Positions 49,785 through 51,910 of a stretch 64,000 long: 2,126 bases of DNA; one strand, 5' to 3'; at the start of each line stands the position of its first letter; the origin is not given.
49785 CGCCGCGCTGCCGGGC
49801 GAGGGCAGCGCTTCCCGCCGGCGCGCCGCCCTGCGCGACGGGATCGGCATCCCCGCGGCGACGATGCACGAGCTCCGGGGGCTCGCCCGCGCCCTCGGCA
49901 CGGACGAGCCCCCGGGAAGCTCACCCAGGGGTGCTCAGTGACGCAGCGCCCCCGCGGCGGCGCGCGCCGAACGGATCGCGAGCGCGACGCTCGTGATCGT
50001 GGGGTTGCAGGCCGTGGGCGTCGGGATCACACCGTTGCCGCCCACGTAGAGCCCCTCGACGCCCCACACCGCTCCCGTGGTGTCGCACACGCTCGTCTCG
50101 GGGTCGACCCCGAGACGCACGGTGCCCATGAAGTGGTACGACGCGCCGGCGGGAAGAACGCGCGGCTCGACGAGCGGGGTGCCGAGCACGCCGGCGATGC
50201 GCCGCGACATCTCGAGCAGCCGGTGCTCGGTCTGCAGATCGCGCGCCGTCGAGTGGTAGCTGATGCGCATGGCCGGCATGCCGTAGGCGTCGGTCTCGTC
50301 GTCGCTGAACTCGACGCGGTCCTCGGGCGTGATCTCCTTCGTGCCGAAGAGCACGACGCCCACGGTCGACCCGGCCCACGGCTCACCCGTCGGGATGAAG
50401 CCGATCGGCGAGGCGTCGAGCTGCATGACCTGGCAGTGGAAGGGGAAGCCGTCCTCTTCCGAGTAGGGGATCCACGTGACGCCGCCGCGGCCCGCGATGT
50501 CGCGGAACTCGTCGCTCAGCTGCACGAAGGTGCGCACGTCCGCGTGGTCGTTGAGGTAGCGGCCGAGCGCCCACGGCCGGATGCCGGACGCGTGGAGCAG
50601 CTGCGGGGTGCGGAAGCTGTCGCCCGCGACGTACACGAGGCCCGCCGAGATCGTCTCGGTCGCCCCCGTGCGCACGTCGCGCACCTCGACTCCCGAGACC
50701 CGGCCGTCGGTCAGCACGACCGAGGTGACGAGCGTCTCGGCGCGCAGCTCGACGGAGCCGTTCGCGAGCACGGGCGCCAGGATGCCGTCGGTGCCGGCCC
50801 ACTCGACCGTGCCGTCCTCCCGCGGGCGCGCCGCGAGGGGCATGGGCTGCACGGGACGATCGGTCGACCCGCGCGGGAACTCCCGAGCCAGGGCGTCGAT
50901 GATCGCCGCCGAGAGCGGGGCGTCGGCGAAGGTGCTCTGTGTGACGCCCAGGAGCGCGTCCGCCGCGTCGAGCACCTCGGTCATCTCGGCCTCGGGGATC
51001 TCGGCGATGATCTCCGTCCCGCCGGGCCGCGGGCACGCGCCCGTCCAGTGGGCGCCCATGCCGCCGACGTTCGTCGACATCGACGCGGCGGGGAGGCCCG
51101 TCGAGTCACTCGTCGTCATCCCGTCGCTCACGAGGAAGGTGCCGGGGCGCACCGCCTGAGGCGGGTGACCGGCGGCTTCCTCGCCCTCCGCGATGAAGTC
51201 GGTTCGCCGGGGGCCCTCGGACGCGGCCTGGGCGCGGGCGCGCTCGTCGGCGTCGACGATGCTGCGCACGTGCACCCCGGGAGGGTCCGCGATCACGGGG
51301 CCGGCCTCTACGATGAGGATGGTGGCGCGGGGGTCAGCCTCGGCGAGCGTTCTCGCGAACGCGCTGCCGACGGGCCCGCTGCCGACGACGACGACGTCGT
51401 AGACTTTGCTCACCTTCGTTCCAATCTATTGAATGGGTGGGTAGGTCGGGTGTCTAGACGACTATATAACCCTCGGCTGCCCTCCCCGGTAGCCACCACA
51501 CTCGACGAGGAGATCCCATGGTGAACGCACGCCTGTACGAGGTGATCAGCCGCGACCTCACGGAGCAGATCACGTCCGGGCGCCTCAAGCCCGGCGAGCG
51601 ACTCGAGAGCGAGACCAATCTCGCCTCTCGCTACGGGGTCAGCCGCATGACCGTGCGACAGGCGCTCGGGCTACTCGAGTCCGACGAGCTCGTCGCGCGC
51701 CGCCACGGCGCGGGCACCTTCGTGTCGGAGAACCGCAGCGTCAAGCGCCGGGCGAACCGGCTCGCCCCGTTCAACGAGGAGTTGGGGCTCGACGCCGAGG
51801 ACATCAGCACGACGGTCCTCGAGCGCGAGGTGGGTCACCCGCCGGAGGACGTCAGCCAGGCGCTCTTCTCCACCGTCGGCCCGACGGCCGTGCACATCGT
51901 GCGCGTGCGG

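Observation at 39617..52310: Six copies of one AT-rich GTCTA(G/T)AC box mark every promoter region of the 35-58 kb island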

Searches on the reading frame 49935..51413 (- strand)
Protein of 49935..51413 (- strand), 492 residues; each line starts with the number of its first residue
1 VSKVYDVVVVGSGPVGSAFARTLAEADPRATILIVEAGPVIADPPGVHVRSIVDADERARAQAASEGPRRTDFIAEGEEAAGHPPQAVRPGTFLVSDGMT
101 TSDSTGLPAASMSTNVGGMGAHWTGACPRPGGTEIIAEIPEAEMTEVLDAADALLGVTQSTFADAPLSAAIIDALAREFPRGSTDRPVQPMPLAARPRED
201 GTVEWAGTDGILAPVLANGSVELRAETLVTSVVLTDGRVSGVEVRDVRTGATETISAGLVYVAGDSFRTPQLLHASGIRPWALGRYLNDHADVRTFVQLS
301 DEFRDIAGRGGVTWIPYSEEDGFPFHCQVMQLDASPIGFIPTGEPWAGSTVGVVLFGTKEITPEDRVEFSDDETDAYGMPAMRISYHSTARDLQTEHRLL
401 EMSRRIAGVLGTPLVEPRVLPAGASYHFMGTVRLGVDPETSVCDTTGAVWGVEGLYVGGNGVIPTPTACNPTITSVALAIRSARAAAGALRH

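Call 16: search_protein_families(library=pfam, proteins=[window:49935-51413:-])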
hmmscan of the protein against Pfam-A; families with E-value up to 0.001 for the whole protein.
window:49935-51413:- (492 aa): 4 families
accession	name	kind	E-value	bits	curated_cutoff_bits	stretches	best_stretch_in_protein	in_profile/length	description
PF05199.19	GMC_oxred_C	-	2e-22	80.7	24.6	1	366-479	6-139/139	GMC oxidoreductase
PF00732.25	GMC_oxred_N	-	2.1e-08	34.7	23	1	208-291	130-217/218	GMC oxidoreductase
PF00890.30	FAD_binding_2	-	4.5e-05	23.3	20.4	0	204-258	137-194/414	FAD binding domain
PF13450.12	NAD_binding_8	-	0.00036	21.2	21.9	0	9-41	1-31/68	NAD(P)-binding Rossmann-like domain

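Call 30: search_protein_families(library=ncbifam, proteins=[window:49935-51413:-], max_evalue=1e-10)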
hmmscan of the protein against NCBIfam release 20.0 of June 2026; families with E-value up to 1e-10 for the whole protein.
window:49935-51413:- (492 aa): 4 families
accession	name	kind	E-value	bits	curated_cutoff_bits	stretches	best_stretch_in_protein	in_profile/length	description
TIGR02462.1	pyranose_ox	equivalog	1.1e-53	183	544.9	2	315-486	374-543/548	pyranose oxidase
TIGR03970.1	mycofact_MftG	equivalog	1.2e-18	67.4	387.45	0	373-483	362-483/487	mycofactocin dehydrogenase MftG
NF002550.0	PRK02106.1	subfamily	5e-16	58.3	605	0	205-280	200-274/563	choline dehydrogenase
TIGR01810.1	betA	equivalog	2.3e-14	52.9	732.1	0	205-282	193-269/532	choline dehydrogenase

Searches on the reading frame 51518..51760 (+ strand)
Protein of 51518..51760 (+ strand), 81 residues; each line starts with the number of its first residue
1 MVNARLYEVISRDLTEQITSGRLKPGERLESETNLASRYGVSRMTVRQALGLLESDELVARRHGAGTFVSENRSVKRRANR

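Call 68: search_solved_structures(query=window:51518-51760:+, max_evalue=0.001, show_alignments=5)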
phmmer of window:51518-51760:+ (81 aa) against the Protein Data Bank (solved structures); distinct sequences matched with E-value up to 0.001: 26.
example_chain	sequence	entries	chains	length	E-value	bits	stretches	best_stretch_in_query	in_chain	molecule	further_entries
2wv0_A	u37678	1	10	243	6.2e-11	45.7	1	7-73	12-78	HTH-TYPE TRANSCRIPTIONAL REPRESSOR YVOA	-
5kvr_A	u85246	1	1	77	6.2e-11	45.7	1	5-69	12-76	Pyruvate dehydrogenase complex repressor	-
4u0v_A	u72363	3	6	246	6.3e-11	45.6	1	7-73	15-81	HTH-type transcriptional repressor YvoA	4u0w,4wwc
4u0y_A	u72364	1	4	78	7.6e-11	45.4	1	6-70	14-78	HTH-type transcriptional repressor YvoA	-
8pqm_A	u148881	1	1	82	1.5e-10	44.5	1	4-71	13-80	FadR family transcriptional regulator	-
2ra5_A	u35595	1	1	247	6.1e-09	39.4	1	6-73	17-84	Putative transcriptional regulator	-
4egy_A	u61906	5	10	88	5.5e-08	36.3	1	7-69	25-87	Arabinose metabolism transcriptional repressor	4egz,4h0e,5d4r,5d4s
1v4r_A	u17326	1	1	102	6.3e-08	36.2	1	12-77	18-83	Transcriptional Repressor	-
4ham_A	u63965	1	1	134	2.1e-07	34.5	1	6-72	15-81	Lmo2241 protein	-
3edp_A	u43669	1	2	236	5.2e-07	33.3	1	5-71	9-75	Lin2111 protein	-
3eet_A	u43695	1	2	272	6.5e-07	33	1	7-79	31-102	Putative GntR-family transcriptional regulator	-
2di3_A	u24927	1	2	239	6.7e-07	32.9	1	5-66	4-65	Bacterial regulatory proteins, GntR family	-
7b5t_A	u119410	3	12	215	1.3e-06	32.1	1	7-71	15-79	GntR family transcriptional regulator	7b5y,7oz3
9wfi_A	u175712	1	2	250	1.4e-06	31.9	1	5-70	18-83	Uncharacterized HTH-type transcriptional regulator Rv0494,Fatty acid metabolism regulator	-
7wjg_A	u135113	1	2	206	8.3e-06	29.5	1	7-73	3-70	Putative transcriptional regulator (GntR family)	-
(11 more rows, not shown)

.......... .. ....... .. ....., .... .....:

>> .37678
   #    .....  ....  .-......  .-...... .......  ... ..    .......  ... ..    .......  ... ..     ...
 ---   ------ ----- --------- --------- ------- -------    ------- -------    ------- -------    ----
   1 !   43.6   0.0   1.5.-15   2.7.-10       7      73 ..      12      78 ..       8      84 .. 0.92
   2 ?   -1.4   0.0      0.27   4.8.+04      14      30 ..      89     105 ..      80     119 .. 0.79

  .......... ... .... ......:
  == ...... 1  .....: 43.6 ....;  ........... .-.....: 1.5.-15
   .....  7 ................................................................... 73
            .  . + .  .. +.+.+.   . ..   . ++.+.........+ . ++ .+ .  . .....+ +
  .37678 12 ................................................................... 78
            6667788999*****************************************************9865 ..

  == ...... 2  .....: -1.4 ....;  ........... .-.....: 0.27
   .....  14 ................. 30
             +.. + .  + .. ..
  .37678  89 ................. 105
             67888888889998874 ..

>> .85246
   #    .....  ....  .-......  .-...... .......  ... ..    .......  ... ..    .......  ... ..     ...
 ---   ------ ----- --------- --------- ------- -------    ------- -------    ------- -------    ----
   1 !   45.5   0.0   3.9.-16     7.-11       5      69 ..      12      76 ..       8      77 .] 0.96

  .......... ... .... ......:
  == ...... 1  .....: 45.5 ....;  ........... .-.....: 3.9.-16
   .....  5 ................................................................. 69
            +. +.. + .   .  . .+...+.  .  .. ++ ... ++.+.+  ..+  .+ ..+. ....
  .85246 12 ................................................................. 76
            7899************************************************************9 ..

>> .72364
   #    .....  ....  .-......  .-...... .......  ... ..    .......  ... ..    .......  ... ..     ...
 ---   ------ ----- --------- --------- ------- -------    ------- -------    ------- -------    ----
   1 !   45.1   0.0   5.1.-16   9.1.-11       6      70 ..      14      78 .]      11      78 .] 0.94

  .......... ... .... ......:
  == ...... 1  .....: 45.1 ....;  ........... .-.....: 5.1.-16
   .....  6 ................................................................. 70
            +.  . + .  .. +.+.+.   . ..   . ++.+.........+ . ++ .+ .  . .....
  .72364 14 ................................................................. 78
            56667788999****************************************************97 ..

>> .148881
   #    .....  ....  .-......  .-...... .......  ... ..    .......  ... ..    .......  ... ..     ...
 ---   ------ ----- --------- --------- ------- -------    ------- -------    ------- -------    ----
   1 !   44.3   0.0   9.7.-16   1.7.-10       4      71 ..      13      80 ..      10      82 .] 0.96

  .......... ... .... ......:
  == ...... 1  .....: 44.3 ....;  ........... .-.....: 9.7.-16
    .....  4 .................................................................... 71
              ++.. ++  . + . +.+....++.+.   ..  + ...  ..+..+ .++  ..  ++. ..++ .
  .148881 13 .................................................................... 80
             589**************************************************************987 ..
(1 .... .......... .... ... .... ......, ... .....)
